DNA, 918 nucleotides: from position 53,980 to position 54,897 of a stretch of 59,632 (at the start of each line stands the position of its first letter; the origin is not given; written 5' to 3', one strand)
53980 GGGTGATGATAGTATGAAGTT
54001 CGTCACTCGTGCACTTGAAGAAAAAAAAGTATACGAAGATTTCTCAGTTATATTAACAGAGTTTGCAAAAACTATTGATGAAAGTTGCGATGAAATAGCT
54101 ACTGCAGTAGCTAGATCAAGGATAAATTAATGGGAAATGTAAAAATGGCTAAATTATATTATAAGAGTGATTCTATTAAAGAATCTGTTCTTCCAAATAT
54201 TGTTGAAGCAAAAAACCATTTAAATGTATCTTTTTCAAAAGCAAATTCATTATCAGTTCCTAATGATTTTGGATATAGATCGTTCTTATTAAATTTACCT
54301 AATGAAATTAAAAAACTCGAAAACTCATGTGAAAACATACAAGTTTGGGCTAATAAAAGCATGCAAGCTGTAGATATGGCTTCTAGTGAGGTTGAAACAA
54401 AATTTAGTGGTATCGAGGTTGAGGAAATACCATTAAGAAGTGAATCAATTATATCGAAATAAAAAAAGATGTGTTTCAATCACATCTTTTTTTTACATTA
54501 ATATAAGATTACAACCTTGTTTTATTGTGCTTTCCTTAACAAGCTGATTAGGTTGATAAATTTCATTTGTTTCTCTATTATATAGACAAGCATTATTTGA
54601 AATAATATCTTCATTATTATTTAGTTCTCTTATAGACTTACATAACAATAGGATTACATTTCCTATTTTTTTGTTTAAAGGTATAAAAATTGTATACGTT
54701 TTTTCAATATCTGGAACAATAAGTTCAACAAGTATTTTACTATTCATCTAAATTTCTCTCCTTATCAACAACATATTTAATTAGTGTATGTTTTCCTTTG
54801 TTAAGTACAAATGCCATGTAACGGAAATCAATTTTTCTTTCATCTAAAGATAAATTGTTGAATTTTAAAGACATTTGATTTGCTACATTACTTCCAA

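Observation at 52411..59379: Non-canonical, stripped-down type VIIb-like secretion locus: essC-yukD converging on six small helical genes, with no EssB/EsaA/EssA or toxin in view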

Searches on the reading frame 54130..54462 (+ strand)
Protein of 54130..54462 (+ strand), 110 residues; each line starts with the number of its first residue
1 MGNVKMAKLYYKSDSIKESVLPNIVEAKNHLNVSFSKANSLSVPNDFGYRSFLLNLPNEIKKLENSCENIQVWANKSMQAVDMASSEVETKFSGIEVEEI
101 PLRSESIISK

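Call 3: search_protein_families(library=pfam, proteins=[window:54130-54462:+], max_evalue=1)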
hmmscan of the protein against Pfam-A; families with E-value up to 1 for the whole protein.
window:54130-54462:+ (110 aa): 2 families
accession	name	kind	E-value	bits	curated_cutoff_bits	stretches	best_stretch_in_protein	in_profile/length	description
PF22407.1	Cmr1_C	-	0.096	13.2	26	1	6-74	15-76/120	Cmr1, C-terminal domain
PF04664.18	OGFr_N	-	0.15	12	22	1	27-73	3-49/208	Opioid growth factor receptor (OGFr) conserved region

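Call 4: search_protein_families(library=ncbifam, proteins=[window:54130-54462:+], max_evalue=1)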
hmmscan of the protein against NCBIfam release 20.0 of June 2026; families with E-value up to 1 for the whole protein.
window:54130-54462:+ (110 aa): 1 family
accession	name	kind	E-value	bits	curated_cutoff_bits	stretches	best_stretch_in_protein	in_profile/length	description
NF045984.1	StressProtLiaH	equivalog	0.0016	18.2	380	1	23-96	143-212/225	stress responsive protein LiaH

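Call 64: search_solved_structures(query=A5, max_evalue=10)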
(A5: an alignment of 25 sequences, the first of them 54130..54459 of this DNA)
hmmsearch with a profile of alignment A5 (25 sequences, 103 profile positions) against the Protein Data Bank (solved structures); distinct sequences matched with E-value up to 10: 240 (the best 60 are shown).
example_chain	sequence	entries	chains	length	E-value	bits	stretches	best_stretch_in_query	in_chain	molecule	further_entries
7zr2_A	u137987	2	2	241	0.00019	24.8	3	45-94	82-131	Spike protein S2',Chimeric protein mimic of SARS-CoV-2 Spike HR1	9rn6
8v5a_A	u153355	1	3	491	0.00035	24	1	51-79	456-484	Fusion glycoprotein F0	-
3n27_A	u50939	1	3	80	0.0059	20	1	8-79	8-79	Fusion glycoprotein F0, linker, Fusion glycoprotein F0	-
6nyx_G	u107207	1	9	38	0.0068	19.8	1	51-79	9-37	Fusion glycoprotein F0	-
8v62_A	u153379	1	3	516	0.0098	19.3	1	51-92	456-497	Fusion glycoprotein F0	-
8v5k_A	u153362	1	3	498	0.011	19.2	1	51-92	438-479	Fusion glycoprotein F0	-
6kos_A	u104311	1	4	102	0.029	17.8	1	16-90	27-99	SUWA (Super WA20)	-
6prl_B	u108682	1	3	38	0.03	17.8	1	51-79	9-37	Fusion glycoprotein F0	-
6vas_B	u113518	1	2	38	0.032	17.7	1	51-79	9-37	Fusion glycoprotein F0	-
1ztm_A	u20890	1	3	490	0.034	17.6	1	51-80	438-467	Fusion glycoprotein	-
8txm_B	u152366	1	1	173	0.036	17.5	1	44-93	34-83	Hemagglutinin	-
6nro_D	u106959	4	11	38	0.037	17.5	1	51-79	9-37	Human parainfluenza virus type 3 fusion glycoprotein C-terminal heptad repeat domain | Fusion glycoprotein F0 | synthetic peptide derived from Fusion glycoprote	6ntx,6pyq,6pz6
9n5z_F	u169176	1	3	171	0.038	17.4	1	44-93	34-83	Hemagglutinin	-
6oj7_C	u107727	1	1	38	0.041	17.3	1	54-79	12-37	Fusion glycoprotein F0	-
6o40_B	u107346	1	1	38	0.041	17.3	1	55-79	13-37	Fusion glycoprotein F0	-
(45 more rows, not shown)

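Call 75: search_protein_families(library=pfam, alignment_id=A5, max_evalue=0.05)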
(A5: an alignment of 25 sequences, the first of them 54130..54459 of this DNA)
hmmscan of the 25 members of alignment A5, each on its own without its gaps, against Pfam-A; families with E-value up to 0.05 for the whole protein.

A. member 1, window:54130-54459:+ (110 aa): 0 families

B. families by the number of members that match (of 25 scanned): 19 families
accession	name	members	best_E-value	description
PF18904.5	DUF5660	2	0.042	Domain of unknown function (DUF5660)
PF04740.18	LXG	1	0.00069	LXG domain of WXG superfamily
PF24520.1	ARM_KNTC1_1st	1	0.00071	KNTC1 first ARM-repeats domain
PF20609.3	pAdhesive_17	1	0.0024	Putative adhesive domain (group 17)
PF10444.14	Nbl1_Borealin_N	1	0.0031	Nbl1 / Borealin N terminal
PF08066.17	PMC2NT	1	0.017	PMC2NT (NUC016) domain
PF03915.18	AIP3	1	0.017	Actin interacting protein 3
PF10451.15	Stn1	1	0.017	Telomere regulation protein Stn1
PF07500.19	TFIIS_M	1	0.02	Transcription factor S-II (TFIIS), central domain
PF06780.16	Erp_C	1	0.021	Erp protein C-terminus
PF04129.18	Vps52_CC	1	0.022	Vps52/Sac2 family, coiled-coil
PF24725.1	DUF7677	1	0.024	Domain of unknown function (DUF7677)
PF12699.13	phiKZ_IP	1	0.028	phiKZ-like phage internal head proteins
PF02996.22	Prefoldin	1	0.031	Prefoldin subunit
PF18363.6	PI_PP_I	1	0.037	Phosphoinositide phosphatase insertion domain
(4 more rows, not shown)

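Call 80: find_homologous_proteins(query=window:54130-54459:+, max_evalue=0.001)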
Query window:54130-54459:+ (110 aa): 9 proteins with E <= 0.001 among 10 candidates.
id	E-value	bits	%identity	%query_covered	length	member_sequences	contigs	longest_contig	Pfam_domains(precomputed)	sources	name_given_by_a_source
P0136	6.1e-62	224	98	100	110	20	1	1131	-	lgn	-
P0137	2.0e-57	209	89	100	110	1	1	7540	-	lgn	-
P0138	3.5e-52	192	80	100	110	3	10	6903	-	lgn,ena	-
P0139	3.8e-49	183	78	100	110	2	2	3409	-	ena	-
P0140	1.3e-47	178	77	100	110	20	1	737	-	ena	-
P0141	2.0e-47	177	77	100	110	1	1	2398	-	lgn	-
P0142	2.7e-46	174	75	100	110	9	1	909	-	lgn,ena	-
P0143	8.2e-44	166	74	100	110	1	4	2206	-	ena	-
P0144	4.4e-20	90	84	50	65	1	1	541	-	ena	-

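Call 83: find_encoding_contigs(protein=P0137, flank=10000, max_places=3)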
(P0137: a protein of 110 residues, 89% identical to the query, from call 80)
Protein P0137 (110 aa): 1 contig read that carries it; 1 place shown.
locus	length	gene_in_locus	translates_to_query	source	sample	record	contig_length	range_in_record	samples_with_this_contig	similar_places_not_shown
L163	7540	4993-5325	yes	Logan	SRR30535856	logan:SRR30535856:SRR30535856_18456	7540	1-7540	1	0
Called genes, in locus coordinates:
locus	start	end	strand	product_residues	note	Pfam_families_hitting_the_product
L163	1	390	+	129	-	?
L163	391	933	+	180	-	PF00881:Nitroreductase, PF14512:TM1586_NiRdase (weak)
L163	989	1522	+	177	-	-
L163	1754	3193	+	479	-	PF06415:iPGM_N (weak)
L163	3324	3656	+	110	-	PF04740:LXG (weak), PF06013:WXG100 (weak)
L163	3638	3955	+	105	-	-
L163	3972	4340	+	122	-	-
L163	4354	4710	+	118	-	-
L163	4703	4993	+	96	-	-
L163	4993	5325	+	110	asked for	-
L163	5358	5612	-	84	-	-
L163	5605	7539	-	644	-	?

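Call 87: predict_structure(alignment_id=A8)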
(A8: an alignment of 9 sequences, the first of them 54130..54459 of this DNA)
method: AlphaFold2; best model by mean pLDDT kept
length: 110 residues; sequences in the alignment: 9
mean_pLDDT: 73.7   pTM: 0.47
mean pLDDT of the five models: 73.7, 64.8, 61.6, 58.4, 54.9
residues with pLDDT >= 90: 1; 70-90: 72; 50-70: 30; < 50: 7
segments of 3 or more residues with pLDDT < 50: 107-110
pLDDT, mean of each block of 10 residues (from residue 1): 58 76 87 83 80 86 87 83 69 53 48
secondary structure, 60 per line:
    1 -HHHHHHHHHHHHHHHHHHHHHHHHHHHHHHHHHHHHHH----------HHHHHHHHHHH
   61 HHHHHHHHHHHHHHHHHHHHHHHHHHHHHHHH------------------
elements in order: H2-39 H50-92

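Call 89: fold_search(model_id=the predicted structure, library=pdb)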
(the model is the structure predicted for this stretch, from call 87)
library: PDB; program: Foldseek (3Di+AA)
matches with E <= 10: 294; with E <= 0.001: 0
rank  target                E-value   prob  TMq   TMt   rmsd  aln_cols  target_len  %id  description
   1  4lws_A                5.6e-01  0.54  0.38  0.40   5.8        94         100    7  EsxA : EsxB (SeMet) hetero-dimer from Thermomonospora curvata (released 2015-02-04)
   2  8to0_BM               6.7e-01  0.99  0.69  0.75   3.2        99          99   13  48-nm repeating structure of doublets from mouse sperm flagella (released 2023-11-01)
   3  8a7h_A                9.0e-01  0.54  0.36  0.14   5.5        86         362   12  Crystal structure of a chimeric LOV-Histidine kinase SB2F1-I66R mutant (light state; asymmetrical variant, trigonal fo (released 2024-01-10)
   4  2zdi_C                9.5e-01  0.96  0.65  0.49   4.9       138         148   14  Crystal structure of Prefoldin from Pyrococcus horikoshii OT3 (released 2008-02-05)
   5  8otz_F5               9.5e-01  0.80  0.57  0.58   4.1       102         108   17  48-nm repeat of the native axonemal doublet microtubule from bovine sperm (released 2023-11-22)
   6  7rro_F4               1.1e+00  0.84  0.59  0.64   3.6        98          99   17  Structure of the 48-nm repeat doublet microtubule from bovine tracheal cilia (released 2021-10-27)
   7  9fqr_E7               1.1e+00  0.51  0.45  0.47   5.0        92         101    8  96-nm repeat of axonemal doublet microtubules from bovine sperm (released 2025-03-26)
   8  8a3u                  1.1e+00  0.47  0.37  0.14   5.2        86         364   12  Crystal structure of a chimeric LOV-Histidine kinase SB2F1 (symmetrical variant, trigonal form with short c-axis) (released 2023-12-20)
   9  9fqr_FO               1.2e+00  0.96  0.70  0.69   3.1       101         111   12  96-nm repeat of axonemal doublet microtubules from bovine sperm (released 2025-03-26)
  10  9cpc_3Q               1.2e+00  0.47  0.45  0.40   5.0        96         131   12  Atomic model of porcine brain ventricles cilia doublet microtubule (48-nm periodicity) (released 2024-10-23)
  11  8iyj_T5               1.3e+00  0.47  0.46  0.43   5.1        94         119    6  Cryo-EM structure of the 48-nm repeat doublet microtubule from mouse sperm (released 2023-07-05)
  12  2uxx_A                1.4e+00  0.97  0.65  0.12   2.5        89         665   12  Human LSD1 Histone Demethylase-CoREST in complex with an FAD- tranylcypromine adduct (released 2007-08-21)
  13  8iyj_V0               1.4e+00  0.96  0.71  0.39   2.7       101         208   14  Cryo-EM structure of the 48-nm repeat doublet microtubule from mouse sperm (released 2023-07-05)
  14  5y9o_A                1.4e+00  0.47  0.44  0.16   5.5        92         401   15  The apo structure of Legionella pneumophila WipA (released 2018-05-16)
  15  8a52_A                1.4e+00  0.44  0.38  0.15   5.2        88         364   11  Crystal structure of a chimeric LOV-Histidine kinase SB2F1 (asymmetrical variant, trigonal form with long c-axis) (released 2023-12-27)
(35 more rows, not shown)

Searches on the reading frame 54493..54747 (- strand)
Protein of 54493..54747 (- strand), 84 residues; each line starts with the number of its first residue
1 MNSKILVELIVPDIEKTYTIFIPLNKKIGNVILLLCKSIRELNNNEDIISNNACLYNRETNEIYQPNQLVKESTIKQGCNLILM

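Call 3: search_protein_families(library=pfam, proteins=[window:54493-54747:-], max_evalue=1)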
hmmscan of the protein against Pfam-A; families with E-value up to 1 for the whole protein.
window:54493-54747:- (84 aa): 0 families

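Call 4: search_protein_families(library=ncbifam, proteins=[window:54493-54747:-], max_evalue=1)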
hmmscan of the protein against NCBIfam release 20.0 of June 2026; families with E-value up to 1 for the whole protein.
window:54493-54747:- (84 aa): 0 families

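Call 31: search_solved_structures(query=A1, max_evalue=10, show_alignments=2)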
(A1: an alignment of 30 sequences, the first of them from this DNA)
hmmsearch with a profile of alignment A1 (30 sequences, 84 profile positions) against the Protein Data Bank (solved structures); distinct sequences matched with E-value up to 10: 0.

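Call 32: search_protein_families(library=pfam, alignment_id=A1, max_evalue=1)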
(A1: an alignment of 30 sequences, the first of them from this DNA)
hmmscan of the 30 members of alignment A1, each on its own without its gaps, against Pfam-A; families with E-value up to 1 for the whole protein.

A. member 1, seq(84 aa): 0 families

B. families by the number of members that match (of 30 scanned): 16 families
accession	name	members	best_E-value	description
PF08817.16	YukD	9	0.0065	WXG100 protein secretion system (Wss), protein YukD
PF25327.1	UBL_ZFAND1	2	0.029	ZFAND1-like ubiquitin-like domain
PF02889.21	Sec63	1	0.012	Sec63 Brl domain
PF21312.3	ORC1_wHTH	1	0.017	Origin recognition complex subunit 1 C-terminal winged HTH domain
PF13314.11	DUF4083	1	0.023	Domain of unknown function (DUF4083)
PF14551.11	MCM_N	1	0.04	MCM N-terminal domain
PF14785.11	MalF_P2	1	0.041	Maltose transport system permease protein MalF P2 domain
PF22376.2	PSV_trans_reg_dom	1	0.047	PSV, transcriptional regulator domain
PF01540.21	Lipoprotein_7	1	0.057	Adhesin lipoprotein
PF04945.19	YHS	1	0.08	YHS domain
PF08598.16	Sds3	1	0.14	Sds3-like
PF22425.1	ORF126-like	1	0.16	Hypothetical protein ORF126-like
PF19004.6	DUF5733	1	0.16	Family of unknown function (DUF5733)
PF06739.17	SBBP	1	0.16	Beta-propeller repeat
PF18379.6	FERM_F1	1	0.21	FERM F1 ubiquitin-like domain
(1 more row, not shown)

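Call 34: find_homologous_proteins(query=window:54493-54747:-, max_evalue=0.001)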
Query window:54493-54747:- (84 aa): 15 proteins with E <= 0.001 among 16 candidates.
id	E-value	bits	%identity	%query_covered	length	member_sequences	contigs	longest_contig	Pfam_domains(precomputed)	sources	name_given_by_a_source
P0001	4.9e-43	162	96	100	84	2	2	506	-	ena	-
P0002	7.7e-42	158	94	100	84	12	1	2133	-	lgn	-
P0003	5.0e-39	149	86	100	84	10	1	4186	-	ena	-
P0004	2.7e-25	106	90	69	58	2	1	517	-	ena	-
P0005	2.0e-23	100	63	100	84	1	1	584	-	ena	-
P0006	5.9e-20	89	55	100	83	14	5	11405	-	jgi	-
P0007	1.4e-18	84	54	100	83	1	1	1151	-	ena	-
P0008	2.5e-16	77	51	100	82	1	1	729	-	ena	-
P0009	3.5e-16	77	50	100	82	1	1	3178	-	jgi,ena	-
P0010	4.8e-16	76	49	100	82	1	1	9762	-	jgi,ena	-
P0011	5.6e-16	76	51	99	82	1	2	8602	-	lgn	-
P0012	1.2e-15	75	51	100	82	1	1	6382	-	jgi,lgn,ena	-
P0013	2.0e-15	74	48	100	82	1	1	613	-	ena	-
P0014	7.0e-15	72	51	96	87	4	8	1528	-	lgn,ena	-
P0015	1.4e-13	68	58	76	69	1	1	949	-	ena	-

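Call 44: predict_structure(alignment_id=A2)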
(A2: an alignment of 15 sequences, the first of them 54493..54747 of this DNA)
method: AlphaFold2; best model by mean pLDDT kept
length: 84 residues; sequences in the alignment: 15
mean_pLDDT: 92.2   pTM: 0.80
mean pLDDT of the five models: 92.2, 90.8, 90.7, 90.0, 90.0
residues with pLDDT >= 90: 70; 70-90: 13; 50-70: 1; < 50: 0
segments of 3 or more residues with pLDDT < 50: none
pLDDT, mean of each block of 10 residues (from residue 1): 90 94 96 94 81 91 96 95 95
secondary structure, 60 per line:
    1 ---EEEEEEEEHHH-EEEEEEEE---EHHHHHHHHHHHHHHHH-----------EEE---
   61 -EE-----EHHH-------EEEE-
elements in order: E4-11 E16-23 H28-43 E55-57 E80-83

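Call 49: fold_search(model_id=the predicted structure, library=pdb)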
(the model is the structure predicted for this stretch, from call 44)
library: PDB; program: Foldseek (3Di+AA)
matches with E <= 10: 1491; with E <= 0.001: 167
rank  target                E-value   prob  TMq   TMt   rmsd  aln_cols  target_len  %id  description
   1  7np7_D2               4.4e-05  1.00  0.70  0.17   3.2        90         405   11  Structure of an intact ESX-5 inner membrane complex, Composite C1 model (released 2021-06-02)
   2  5x3p_C                4.7e-05  1.00  0.62  0.66   3.5        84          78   15  Crystal structure of the UBX domain of human UBXD7 (released 2017-03-22)
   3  7npt_D8               6.0e-05  1.00  0.77  0.65   2.9        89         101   11  Cytosolic bridge of an intact ESX-5 inner membrane complex (released 2021-05-26)
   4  6v7q_C                8.9e-05  1.00  0.67  0.71   2.8        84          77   11  Crystal structure of SUMO1 in complex with phosphorylated PIAS-SIM2 (released 2020-04-01)
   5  5hpl_C                8.9e-05  1.00  0.67  0.69   3.1        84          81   14  System-wide modulation of HECT E3 ligases with selective ubiquitin variant probes: Rsp5 and UbV R5.4 (released 2016-03-16)
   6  3vdz_A                1.0e-04  1.00  0.68  0.54   2.7        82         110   16  Tailoring Encodable Lanthanide-Binding Tags as MRI Contrast Agents: xq-dSE3-Ubiquitin at 2.4 Angstroms (released 2012-11-28)
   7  8tyx_A                1.0e-04  1.00  0.68  0.69   3.5        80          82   11  Structure of a bacterial Ubl-deubiquitinase complex (form 1) (released 2024-06-12)
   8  8sea_B                1.1e-04  1.00  0.65  0.69   3.0        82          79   10  Cryo-EM structure of a double loaded human UBA7-UBE2L6-ISG15 thioester mimetic complex (Form 1) (released 2023-10-11)
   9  6njd_C                1.1e-04  1.00  0.65  0.42   3.4        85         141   15  Crystal structure of RavD (residues 1-200) from Legionella pneumophila (strain Corby) complexed with Met-1 linked di-u (released 2019-05-22)
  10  8j0a_A                1.2e-04  1.00  0.62  0.65   3.2        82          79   15  Robust design of effective allosteric activator UbV R4 for Rsp5 E3 ligase using the machine-learning tool ProteinMPNN (released 2023-08-09)
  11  5tla_A                1.3e-04  1.00  0.64  0.38   3.1        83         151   13  Crystal structure of mouse ISG15 (released 2017-05-03)
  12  1wx8_MODEL_1_A        1.4e-04  1.00  0.66  0.59   3.4        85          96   16  Solution Structure of the N-terminal Ubiquitin-like Domain in the 4931431F19Rik Protein (released 2005-07-20)
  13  6fno_D                1.4e-04  1.00  0.65  0.62   2.8        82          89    6  Caldiarchaeum Subterraneum Ubiquitin:Rpn11-homolog complex, zinc soak (released 2018-07-25)
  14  9lqm_B                1.5e-04  1.00  0.68  0.71   2.8        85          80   16  Crystal structure of synthetic ubiquitin variant R4 designed by ProteinMPNN (released 2025-02-12)
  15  8djh_A                1.6e-04  1.00  0.65  0.64   2.9        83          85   11  Ternary complex of SUMO1 with a phosphomimetic SIM of PML and zinc (released 2022-08-10)
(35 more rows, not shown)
